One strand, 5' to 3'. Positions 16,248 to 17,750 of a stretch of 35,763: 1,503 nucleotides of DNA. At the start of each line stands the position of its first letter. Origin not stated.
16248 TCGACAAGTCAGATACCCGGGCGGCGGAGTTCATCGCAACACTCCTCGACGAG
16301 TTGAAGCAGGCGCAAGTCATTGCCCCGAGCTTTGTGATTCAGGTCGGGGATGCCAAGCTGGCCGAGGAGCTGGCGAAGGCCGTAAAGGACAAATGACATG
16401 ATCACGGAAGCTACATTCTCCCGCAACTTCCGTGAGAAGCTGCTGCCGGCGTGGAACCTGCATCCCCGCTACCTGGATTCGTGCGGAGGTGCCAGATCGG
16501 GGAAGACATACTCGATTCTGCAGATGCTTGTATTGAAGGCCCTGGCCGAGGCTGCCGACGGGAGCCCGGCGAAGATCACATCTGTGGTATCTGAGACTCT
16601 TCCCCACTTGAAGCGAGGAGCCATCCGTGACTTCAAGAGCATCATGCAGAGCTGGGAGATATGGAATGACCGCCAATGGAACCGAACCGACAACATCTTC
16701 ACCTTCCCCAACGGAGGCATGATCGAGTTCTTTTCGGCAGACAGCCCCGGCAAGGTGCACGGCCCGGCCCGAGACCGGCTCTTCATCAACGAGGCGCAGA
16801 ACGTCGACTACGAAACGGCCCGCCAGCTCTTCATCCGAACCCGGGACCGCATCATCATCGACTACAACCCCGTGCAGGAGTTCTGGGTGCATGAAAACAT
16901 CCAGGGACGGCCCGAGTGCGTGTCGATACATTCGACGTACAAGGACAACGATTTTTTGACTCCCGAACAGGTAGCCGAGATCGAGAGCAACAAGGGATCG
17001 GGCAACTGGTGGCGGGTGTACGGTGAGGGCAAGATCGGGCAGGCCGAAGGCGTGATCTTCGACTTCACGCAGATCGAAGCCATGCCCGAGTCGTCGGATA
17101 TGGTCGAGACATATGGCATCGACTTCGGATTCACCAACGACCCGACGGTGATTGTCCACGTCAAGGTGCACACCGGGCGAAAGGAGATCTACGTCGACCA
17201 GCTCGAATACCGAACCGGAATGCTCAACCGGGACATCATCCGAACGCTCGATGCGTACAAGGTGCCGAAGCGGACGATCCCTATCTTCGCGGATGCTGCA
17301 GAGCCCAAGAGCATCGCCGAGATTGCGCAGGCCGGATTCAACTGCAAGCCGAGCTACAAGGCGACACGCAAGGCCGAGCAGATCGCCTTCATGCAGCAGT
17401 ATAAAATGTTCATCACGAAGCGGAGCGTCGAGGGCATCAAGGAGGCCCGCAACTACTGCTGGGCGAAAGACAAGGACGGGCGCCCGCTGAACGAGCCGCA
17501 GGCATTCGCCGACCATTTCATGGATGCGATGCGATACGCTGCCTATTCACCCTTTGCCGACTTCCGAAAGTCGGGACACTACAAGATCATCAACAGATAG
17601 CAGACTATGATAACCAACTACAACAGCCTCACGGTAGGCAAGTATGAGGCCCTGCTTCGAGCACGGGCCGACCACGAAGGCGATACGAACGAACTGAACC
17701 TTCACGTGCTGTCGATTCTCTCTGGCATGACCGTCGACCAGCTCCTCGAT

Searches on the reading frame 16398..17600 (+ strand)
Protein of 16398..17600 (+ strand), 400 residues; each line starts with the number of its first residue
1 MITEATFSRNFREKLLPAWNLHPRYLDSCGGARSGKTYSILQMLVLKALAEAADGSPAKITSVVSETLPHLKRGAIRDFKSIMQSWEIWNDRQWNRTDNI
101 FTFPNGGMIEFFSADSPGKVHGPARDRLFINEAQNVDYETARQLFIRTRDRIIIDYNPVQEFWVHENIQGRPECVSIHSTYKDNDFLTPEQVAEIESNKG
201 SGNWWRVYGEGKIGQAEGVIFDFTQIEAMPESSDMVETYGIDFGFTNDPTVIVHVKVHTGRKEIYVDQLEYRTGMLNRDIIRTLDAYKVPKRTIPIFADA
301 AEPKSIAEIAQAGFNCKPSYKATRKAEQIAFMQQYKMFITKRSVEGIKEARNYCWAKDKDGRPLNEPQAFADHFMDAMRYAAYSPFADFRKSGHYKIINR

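Call 25: search_protein_families(library=phrogs, proteins=[window:16398-17600:+], max_evalue=0.00001)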
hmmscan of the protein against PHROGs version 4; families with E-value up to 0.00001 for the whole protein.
window:16398-17600:+ (400 aa): 5 families
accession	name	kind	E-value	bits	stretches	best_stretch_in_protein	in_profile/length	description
phrog_2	-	head and packaging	9e-37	128.2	1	17-386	272-593/807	terminase large subunit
phrog_5653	-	head and packaging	8e-33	114.8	1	211-386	1-181/199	terminase large subunit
phrog_6672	-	head and packaging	5.9e-23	82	1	262-384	5-128/145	terminase large subunit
phrog_3717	-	head and packaging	4.6e-21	76.5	1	6-258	6-273/277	terminase large subunit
phrog_979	-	head and packaging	3.7e-09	36.8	1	30-168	173-314/642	terminase large subunit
